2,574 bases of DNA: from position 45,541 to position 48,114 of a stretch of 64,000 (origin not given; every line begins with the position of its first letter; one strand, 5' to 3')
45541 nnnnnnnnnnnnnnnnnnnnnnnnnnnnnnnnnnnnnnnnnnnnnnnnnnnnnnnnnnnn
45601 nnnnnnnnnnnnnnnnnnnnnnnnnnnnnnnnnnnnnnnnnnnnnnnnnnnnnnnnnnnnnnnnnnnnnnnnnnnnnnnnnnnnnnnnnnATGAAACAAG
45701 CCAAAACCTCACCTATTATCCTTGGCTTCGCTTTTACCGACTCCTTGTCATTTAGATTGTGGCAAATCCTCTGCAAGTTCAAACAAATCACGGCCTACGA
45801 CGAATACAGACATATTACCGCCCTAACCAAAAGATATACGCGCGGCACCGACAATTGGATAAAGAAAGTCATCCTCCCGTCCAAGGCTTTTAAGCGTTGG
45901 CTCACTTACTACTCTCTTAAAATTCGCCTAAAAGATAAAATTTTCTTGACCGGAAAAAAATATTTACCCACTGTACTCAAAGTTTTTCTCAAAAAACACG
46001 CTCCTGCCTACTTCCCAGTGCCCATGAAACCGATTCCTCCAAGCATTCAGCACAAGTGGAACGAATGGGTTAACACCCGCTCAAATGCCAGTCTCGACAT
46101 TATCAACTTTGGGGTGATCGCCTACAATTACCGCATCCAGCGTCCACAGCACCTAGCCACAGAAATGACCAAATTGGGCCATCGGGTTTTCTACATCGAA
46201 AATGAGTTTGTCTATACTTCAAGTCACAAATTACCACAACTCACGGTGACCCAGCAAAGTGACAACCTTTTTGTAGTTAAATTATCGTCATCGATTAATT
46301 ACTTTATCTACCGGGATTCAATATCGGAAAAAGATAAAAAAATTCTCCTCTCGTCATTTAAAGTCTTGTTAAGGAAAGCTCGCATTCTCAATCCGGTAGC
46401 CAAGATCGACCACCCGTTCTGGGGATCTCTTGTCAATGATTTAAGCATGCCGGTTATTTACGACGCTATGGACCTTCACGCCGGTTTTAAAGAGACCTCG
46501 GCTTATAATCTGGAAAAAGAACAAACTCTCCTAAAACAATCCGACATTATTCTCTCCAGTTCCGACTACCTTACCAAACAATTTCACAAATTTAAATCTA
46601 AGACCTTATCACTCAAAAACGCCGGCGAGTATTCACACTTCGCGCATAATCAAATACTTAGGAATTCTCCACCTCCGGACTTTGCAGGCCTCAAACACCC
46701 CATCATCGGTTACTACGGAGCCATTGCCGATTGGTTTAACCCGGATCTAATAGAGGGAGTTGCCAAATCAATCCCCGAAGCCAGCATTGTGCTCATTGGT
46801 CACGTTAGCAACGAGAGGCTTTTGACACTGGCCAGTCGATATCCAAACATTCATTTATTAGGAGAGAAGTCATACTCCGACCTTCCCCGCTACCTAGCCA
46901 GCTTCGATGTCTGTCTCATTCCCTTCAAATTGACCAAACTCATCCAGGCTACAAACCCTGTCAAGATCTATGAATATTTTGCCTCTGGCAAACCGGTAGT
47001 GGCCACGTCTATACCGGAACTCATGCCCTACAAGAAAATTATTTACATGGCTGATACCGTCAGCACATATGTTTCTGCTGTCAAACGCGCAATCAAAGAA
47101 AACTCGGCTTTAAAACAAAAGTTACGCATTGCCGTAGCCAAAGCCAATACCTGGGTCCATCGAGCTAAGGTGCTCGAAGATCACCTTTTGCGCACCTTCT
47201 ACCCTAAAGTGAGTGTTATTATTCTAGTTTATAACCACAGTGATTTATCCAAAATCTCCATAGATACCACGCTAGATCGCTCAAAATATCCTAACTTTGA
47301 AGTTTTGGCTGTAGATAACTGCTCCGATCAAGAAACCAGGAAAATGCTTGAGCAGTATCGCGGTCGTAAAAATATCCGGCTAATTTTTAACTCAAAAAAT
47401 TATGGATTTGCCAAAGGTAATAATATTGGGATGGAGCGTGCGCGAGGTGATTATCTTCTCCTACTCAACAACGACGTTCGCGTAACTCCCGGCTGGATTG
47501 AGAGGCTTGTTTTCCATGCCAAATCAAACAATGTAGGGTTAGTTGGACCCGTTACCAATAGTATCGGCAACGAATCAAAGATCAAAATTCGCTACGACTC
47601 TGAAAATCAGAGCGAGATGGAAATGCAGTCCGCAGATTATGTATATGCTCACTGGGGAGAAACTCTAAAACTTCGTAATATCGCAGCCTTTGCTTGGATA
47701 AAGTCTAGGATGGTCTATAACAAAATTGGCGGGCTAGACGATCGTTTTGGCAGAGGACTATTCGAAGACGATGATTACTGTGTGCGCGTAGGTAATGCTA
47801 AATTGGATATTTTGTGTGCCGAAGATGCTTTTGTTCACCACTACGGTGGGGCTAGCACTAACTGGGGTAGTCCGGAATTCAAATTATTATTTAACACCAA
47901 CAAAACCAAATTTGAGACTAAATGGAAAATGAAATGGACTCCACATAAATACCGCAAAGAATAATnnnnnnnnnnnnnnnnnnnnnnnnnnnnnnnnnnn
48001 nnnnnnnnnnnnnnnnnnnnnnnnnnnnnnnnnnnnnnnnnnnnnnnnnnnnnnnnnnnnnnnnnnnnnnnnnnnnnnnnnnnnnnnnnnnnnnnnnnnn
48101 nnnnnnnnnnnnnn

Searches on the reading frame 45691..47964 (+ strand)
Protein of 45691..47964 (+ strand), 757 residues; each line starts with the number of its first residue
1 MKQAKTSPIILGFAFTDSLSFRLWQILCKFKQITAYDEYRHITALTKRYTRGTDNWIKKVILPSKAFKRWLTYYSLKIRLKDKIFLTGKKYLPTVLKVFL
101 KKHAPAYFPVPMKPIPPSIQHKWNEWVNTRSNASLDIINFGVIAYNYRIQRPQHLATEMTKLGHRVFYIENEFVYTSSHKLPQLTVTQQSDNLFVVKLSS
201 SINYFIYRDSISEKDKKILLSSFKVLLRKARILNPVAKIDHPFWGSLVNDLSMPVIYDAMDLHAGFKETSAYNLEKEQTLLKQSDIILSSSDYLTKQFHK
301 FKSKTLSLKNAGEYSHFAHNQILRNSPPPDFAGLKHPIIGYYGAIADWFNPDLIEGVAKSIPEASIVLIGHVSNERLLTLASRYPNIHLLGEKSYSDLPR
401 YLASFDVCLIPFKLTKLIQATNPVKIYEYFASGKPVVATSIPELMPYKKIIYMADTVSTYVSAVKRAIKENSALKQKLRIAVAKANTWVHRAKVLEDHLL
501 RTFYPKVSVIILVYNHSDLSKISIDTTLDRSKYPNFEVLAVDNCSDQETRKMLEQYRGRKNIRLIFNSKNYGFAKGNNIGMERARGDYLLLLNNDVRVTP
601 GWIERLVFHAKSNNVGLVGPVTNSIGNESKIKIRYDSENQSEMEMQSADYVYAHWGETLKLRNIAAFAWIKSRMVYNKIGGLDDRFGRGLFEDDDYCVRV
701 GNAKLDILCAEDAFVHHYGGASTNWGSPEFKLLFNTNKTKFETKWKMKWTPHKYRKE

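Call 10: search_protein_families(library=pfam, proteins=[window:45691-47964:+], max_evalue=0.001)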
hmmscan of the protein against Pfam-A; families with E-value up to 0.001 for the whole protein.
window:45691-47964:+ (757 aa): 6 families
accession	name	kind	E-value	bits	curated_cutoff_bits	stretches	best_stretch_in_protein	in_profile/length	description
PF00535.33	Glycos_transf_2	-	1.8e-25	90.2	23.3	1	508-636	1-129/168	Glycosyl transferase family 2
PF13641.12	Glyco_tranf_2_3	-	6.7e-11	43.1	27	1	505-722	1-216/230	Glycosyltransferase like family 2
PF10111.15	Glyco_tranf_2_2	-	2.8e-10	40.6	27.3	1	508-703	1-202/276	Glycosyltransferase like family 2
PF13692.12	Glyco_trans_1_4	-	6.6e-10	39.8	27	1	354-445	21-115/142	Glycosyl transferases group 1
PF00534.26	Glycos_transf_1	-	1.5e-06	28.3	26.4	1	335-442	14-125/172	Glycosyl transferases group 1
PF13524.12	Glyco_trans_1_2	-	0.00013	22.4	25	1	357-496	9-143/144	Glycosyl transferase-like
